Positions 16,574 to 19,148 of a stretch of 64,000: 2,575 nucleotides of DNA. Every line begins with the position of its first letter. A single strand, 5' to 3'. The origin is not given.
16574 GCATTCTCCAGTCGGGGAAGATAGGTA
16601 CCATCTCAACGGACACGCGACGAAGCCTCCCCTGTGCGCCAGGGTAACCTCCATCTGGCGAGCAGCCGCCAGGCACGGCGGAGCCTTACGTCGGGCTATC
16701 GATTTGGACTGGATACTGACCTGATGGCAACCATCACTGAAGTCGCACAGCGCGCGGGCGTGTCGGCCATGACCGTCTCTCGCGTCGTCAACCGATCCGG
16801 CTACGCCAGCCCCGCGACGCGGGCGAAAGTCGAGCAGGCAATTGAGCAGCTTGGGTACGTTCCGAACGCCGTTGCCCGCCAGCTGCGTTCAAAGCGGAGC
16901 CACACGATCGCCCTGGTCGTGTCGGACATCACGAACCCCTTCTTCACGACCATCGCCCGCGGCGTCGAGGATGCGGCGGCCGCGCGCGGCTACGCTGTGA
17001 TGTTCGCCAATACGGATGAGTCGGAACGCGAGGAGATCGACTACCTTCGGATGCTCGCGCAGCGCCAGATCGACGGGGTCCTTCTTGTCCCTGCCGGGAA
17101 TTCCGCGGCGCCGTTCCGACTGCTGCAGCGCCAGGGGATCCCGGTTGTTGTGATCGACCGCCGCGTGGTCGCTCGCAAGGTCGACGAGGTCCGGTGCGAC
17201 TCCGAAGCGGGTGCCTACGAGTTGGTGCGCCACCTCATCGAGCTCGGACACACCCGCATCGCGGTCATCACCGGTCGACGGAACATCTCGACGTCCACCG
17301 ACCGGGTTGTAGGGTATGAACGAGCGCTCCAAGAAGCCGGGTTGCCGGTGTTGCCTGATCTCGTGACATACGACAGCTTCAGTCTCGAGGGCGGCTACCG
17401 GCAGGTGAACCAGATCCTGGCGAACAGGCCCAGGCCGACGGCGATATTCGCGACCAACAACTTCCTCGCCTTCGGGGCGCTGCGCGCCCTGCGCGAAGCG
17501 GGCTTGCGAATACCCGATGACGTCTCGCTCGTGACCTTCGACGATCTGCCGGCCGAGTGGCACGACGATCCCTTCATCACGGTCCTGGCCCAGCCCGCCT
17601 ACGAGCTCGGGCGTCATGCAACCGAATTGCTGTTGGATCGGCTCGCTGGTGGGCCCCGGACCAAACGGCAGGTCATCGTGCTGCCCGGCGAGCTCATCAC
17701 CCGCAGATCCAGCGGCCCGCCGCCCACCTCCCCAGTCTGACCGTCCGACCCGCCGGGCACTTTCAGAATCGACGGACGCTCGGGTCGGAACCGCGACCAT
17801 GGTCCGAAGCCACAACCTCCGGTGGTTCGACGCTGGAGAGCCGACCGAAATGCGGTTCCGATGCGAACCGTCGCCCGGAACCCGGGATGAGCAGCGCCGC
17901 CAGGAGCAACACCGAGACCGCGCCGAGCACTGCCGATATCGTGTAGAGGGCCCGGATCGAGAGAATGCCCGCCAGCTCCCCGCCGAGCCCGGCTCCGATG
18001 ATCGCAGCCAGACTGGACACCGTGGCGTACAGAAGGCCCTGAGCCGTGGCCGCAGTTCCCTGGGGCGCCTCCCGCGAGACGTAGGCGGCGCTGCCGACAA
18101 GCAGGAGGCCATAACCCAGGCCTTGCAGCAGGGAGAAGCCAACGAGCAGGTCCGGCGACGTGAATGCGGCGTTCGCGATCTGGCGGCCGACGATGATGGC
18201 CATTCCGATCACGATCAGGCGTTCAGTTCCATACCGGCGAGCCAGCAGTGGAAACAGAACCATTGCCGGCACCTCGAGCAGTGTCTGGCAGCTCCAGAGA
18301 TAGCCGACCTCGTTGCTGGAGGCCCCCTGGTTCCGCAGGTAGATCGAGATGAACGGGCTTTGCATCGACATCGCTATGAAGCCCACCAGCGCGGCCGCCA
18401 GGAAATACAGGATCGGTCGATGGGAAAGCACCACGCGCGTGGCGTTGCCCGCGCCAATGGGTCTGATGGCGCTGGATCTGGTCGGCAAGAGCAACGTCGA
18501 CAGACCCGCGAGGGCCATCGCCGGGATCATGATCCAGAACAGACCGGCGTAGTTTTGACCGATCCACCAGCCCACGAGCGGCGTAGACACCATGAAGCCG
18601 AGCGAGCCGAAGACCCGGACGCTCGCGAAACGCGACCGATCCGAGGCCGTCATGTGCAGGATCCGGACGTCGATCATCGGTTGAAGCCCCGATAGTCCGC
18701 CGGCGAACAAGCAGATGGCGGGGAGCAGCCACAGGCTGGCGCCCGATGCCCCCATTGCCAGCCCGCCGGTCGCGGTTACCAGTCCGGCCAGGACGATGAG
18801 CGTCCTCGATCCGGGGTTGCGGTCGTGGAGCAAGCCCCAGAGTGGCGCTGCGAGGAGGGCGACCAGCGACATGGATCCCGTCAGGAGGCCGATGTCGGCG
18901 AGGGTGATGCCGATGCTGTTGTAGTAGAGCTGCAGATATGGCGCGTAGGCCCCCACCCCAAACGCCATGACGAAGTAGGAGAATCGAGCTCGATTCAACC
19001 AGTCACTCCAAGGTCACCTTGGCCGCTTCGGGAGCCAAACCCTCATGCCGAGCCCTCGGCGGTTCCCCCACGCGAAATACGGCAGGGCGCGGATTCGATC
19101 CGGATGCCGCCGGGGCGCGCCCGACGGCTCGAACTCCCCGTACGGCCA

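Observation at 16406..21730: Shared near-palindromic motif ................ upstream of two divergent sugar operons: predicted LacI regulon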

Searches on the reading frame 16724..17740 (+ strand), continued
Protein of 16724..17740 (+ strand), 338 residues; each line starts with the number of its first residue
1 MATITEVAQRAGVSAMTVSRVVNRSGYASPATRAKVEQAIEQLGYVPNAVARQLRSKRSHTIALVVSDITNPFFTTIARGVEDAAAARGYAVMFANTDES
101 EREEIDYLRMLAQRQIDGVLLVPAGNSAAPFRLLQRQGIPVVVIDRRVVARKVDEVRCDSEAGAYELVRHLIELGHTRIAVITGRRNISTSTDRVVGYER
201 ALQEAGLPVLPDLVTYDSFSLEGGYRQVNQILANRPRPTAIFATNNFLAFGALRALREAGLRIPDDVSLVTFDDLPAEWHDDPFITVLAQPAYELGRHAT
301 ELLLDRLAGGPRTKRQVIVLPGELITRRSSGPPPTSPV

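Call 26: find_encoding_contigs(protein=P0010, flank=10000, max_places=3)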
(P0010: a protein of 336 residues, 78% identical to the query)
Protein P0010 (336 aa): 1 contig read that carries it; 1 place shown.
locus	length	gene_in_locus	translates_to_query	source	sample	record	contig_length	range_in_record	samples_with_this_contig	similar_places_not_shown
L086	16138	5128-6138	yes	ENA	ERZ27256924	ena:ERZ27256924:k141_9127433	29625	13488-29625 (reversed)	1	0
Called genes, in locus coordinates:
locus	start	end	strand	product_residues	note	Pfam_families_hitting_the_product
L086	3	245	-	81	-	?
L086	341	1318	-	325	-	PF00528:BPD_transp_1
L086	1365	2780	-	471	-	PF13531:SBP_bac_11 (faint)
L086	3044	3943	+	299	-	PF08220:HTH_DeoR, PF08279:HTH_11 (weak), PF25213:HVO_A0261_N (weak), PF00455:DeoRC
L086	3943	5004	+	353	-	PF01087:GalP_UDP_transf, PF02744:GalP_UDP_tr_C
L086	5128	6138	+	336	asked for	PF00356:LacI, PF00532:Peripla_BP_1, PF13407:Peripla_BP_4, PF13377:Peripla_BP_3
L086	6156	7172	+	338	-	PF00248:Aldo_ket_red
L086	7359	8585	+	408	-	PF05816:TelA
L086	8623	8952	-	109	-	PF01022:HTH_5, PF12840:HTH_20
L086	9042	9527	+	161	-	PF00583:Acetyltransf_1, PF13673:Acetyltransf_10 (weak), PF13508:Acetyltransf_7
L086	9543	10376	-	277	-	PF01135:PCMT (weak), PF01209:Ubie_methyltran, PF13489:Methyltransf_23, PF13847:Methyltransf_31, PF08241:Methyltransf_11, PF08242:Methyltransf_12, PF13649:Methyltransf_25, PF20922:Anamorsin_N (weak)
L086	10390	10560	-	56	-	-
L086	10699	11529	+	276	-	PF00376:MerR, PF13411:MerR_1, PF01451:LMWPc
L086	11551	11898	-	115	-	-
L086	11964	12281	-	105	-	PF12840:HTH_20, PF01022:HTH_5, PF13412:HTH_24 (weak)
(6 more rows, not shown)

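Call 37: search_protein_families(library=ncbifam, proteins=[window:16724-17740:+, L081:7106-8455:+], max_evalue=0.01)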
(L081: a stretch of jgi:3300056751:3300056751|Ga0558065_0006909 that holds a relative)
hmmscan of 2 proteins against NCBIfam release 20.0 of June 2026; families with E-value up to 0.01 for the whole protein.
window:16724-17740:+ (338 aa): 22 families
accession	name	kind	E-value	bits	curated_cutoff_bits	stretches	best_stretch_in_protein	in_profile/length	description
NF047341.1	lactose_RbsR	equivalog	6e-76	255.9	382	1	2-330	3-328/331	ribose utilization transcriptional repressor RbsR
NF007979.0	PRK10703.1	equivalog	8.4e-76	255.3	501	1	1-330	1-331/341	HTH-type transcriptional repressor PurR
NF008269.0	PRK11041.1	equivalog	1.3e-74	251.3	436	1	1-332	9-339/342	DNA-binding transcriptional regulator CytR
NF007743.0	PRK10423.1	equivalog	5.7e-74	249.2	531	1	1-329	1-329/330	ribose operon transcriptional repressor RbsR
TIGR01481.1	ccpA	equivalog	1.8e-64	218.2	442.35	1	3-329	4-328/330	catabolite control protein A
NF052440.1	TransRegGNTRPSEAE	equivalog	5.2e-61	206.5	400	1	2-329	6-332/333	HTH-type transcriptional regulator GntR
NF007449.0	PRK10014.1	subfamily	1.6e-60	205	310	1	2-327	7-341/342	Mal regulon transcriptional regulator MalI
NF007075.0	PRK09526.1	subfamily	1.7e-60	204.9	340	1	2-333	6-334/358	LacI family DNA-binding transcriptional regulator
NF051853.1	TransRegUriRCory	equivalog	1.7e-55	188.5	550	1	2-329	1-323/327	transcriptional regulator UriR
NF008002.0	PRK10727.1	equivalog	2.8e-55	187.8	557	1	1-333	1-332/341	HTH-type transcriptional regulator GalR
NF007706.0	PRK10401.1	equivalog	7.1e-53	180.1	555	1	1-329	1-328/346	HTH-type transcriptional regulator GalS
TIGR02417.1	fruct_sucro_rep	subfamily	2.8e-49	168.1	389.55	1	3-327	1-326/327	D-fructose-responsive transcription factor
NF008452.0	PRK11303.1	equivalog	5.4e-46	157.3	385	1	3-275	2-276/332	catabolite repressor/activator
NF047913.1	TransRegIdnR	equivalog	1.7e-42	145.9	500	1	3-311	7-313/331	DNA-binding transcriptional regulator IdnR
NF011563.0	PRK14987.1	equivalog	6.7e-36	124.2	433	1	4-311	8-313/331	gluconate operon transcriptional repressor GntR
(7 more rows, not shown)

L081:7106-8455:+ (449 aa): 3 families
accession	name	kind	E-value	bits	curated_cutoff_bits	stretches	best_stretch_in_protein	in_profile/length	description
TIGR03851.1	chitin_NgcE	equivalog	1.4e-10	40.7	399.65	1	9-203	3-201/450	N-acetylglucosamine/diacetylchitobiose ABC transporter substrate-binding protein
NF007011.0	PRK09474.1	equivalog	1.7e-09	37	291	1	46-435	27-393/396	maltose/maltodextrin ABC transporter substrate-binding protein MalE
TIGR03850.1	bind_CPR_0540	equivalog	3.7e-05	22.5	299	1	167-353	163-347/437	carbohydrate ABC transporter substrate-binding protein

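Call 48: find_related_loci(query=window:16724-17740:+, collection=metagenome_contigs, flank=6000)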
Query window:16724-17740:+ (338 aa) in metagenome_contigs; peptide patterns used: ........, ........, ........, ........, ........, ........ (x = any residue, [..] = any of these).
341 stretches matched a pattern; 47 encode a relative of the query (tblastn E <= 1e-3); 47 distinct loci.
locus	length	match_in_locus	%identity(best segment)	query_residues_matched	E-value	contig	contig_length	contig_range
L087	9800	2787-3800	90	1-338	0e+0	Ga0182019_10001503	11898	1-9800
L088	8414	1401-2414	90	1-338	0e+0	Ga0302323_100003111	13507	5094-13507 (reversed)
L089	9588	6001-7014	90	1-338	0e+0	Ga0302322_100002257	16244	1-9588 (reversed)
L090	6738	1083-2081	77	1-333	2e-172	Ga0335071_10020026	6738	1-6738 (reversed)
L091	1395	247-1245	78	1-333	0e+0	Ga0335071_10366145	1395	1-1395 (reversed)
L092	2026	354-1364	73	1-337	1e-176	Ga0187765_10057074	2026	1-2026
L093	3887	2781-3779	77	1-333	6e-165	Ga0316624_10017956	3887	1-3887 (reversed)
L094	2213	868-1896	66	1-337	1e-153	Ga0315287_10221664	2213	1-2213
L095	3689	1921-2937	65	1-333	2e-143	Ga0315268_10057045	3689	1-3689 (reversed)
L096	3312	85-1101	66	1-333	4e-144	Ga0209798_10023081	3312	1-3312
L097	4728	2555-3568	66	1-333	6e-141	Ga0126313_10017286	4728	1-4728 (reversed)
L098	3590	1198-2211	66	1-333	5e-143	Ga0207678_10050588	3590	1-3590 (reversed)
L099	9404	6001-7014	64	1-333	1e-138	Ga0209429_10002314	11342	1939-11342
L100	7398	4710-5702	65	1-325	2e-138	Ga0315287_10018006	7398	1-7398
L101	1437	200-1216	65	1-333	2e-150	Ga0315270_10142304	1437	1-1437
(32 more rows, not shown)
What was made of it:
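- Tried and rejected: It was replaced by a protein-based scan (call 48).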

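Call 55: search_solved_structures(query=window:16724-17740:+, max_evalue=1e-30)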
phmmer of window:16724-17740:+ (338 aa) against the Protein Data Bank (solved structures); distinct sequences matched with E-value up to 1e-30: 41.
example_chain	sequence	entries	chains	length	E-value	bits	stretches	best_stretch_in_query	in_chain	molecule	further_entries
1rzr_G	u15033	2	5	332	2.3e-58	201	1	3-328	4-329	Glucose-resistance amylase regulator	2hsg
1zvv_A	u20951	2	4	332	4.3e-58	200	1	3-328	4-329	Glucose-resistance amylase regulator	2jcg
9ny7_A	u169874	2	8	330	5.3e-58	199.7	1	2-325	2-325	Ribose operon repressor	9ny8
1jh9_A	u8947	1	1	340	3.1e-56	193.9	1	2-334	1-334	PURINE NUCLEOTIDE SYNTHESIS REPRESSOR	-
3oqm_A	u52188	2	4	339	3.5e-56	193.8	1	3-330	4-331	Catabolite control protein A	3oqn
3oqo_A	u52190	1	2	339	3.6e-56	193.7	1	3-330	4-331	Catabolite control protein A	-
2pua_A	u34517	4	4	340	1.6e-55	191.6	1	2-334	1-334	PURINE REPRESSOR | PROTEIN (PURINE REPRESSOR)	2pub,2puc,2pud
1jft_A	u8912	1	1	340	1.8e-55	191.4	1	2-334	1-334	PURINE NUCLEOTIDE SYNTHESIS REPRESSOR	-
1jfs_A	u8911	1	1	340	3e-55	190.7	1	2-334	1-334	PURINE NUCLEOTIDE SYNTHESIS REPRESSOR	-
1bdi_A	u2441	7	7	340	3e-55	190.7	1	2-334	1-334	PROTEIN (PURINE REPRESSOR) | PROTEIN (PURINE NUCLEOTIDE SYNTHESIS REPRESSOR)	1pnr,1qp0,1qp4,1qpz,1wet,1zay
2pue_A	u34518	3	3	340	3.1e-55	190.7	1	2-334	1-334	PROTEIN (PURINE REPRESSOR ) | PROTEIN (PURINE REPRESSOR)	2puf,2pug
1vpw_A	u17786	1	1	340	5.8e-55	189.8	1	2-334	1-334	PURINE REPRESSOR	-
1bdh_A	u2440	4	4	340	8e-55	189.3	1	2-334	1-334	PROTEIN (PURINE REPRESSOR) | PROTEIN (PURINE NUCLEOTIDE SYNTHESIS REPRESSOR) | PURINE NUCLEOTIDE SYNTHESIS REPRESSOR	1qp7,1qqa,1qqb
5ysz_A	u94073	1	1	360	3.3e-53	184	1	3-329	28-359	Transcriptional regulator, LacI family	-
9nt3_D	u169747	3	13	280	9.9e-51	175.9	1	57-334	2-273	Ancestral LacI Transcription Factor | LacI Transcription Factor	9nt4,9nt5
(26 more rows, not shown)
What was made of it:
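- RbsR and PurR are among the best NCBIfam and PDB matches of the regulator (calls 37, 55).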

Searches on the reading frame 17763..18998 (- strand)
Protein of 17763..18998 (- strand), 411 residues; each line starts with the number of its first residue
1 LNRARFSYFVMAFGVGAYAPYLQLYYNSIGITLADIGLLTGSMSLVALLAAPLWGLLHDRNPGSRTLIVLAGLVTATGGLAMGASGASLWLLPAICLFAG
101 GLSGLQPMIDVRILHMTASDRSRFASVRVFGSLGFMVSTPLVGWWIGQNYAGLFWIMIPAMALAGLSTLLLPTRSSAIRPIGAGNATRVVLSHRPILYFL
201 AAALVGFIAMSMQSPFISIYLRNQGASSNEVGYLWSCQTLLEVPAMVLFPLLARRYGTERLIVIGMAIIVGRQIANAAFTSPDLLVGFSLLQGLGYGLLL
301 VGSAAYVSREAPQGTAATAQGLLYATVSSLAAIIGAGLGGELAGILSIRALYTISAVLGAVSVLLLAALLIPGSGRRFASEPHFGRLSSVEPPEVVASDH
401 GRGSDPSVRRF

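Call 7: search_protein_families(library=pfam, proteins=[window:17763-18998:-])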
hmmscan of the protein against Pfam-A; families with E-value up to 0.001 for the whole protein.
window:17763-18998:- (411 aa): 5 families
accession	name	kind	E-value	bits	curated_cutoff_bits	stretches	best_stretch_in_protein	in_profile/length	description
PF12832.13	MFS_1_like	-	3.4e-43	148.6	25.2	1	6-349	6-368/373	MFS_1 like family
PF07690.21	MFS_1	-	8.2e-36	124.1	33.4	2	6-270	3-279/347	Major Facilitator Superfamily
PF01306.25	LacY_symp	-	1.8e-13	50.5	24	1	6-371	14-400/413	LacY proton/sugar symporter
PF03825.22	Nuc_H_symport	-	8.4e-13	48.5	25.9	1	9-367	12-392/400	Nucleoside H+ symporter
PF13347.12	MFS_2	-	0.00074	18.6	27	0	117-345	128-379/427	MFS/sugar transport protein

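Call 37: search_protein_families(library=ncbifam, proteins=[window:17763-18998:-], max_evalue=0.01)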
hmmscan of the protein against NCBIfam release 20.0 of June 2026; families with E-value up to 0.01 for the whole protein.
window:17763-18998:- (411 aa): 13 families
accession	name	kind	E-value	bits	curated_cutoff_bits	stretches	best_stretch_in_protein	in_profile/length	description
TIGR00899.1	2A0120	subfamily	5.8e-21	75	522.3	1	8-368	6-372/375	sugar efflux transporter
NF037955.1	mfs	subfamily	5.8e-20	71.6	100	1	11-342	9-347/366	MFS transporter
NF008346.0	PRK11128.1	equivalog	2.6e-16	59.8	259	1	6-334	11-344/383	3-phenylpropionate MFS transporter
NF007077.0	PRK09528.1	subfamily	5.1e-14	51.6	429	1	8-371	20-404/421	galactoside permease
TIGR00882.1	2A0105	subfamily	1.4e-12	47.3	220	1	7-365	10-389/396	oligosaccharide MFS transporter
TIGR00880.1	2_A_01_02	superfamily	1.3e-10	41.6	131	1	248-370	17-138/141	multidrug resistance protein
TIGR00902.1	2A0127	subfamily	1.5e-10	40.8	698.9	1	6-334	11-345/388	3-phenylpropionate MFS transporter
TIGR00889.1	2A0110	subfamily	1.7e-08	33.9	446.1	1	7-369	10-397/418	nucleoside permease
TIGR00896.1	CynX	subfamily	1.7e-06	27.4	406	1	126-334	130-337/355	CynX/NimT family MFS transporter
TIGR00711.1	efflux_EmrB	subfamily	2.2e-06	26.7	230.2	1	223-373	31-179/485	DHA2 family efflux MFS transporter permease subunit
NF041040.1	FslB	exception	0.00044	19.4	600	1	196-367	9-183/417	rhizoferrin export MFS transporter FslB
TIGR00894.1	2A0114euk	subfamily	0.0012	17.5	626.45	1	229-369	76-218/465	Na(+)-dependent inorganic phosphate cotransporter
NF053757.1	BclibactTpBcbE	equivalog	0.0065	15.4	600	1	9-86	12-88/394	bacillibactin exporter BcbE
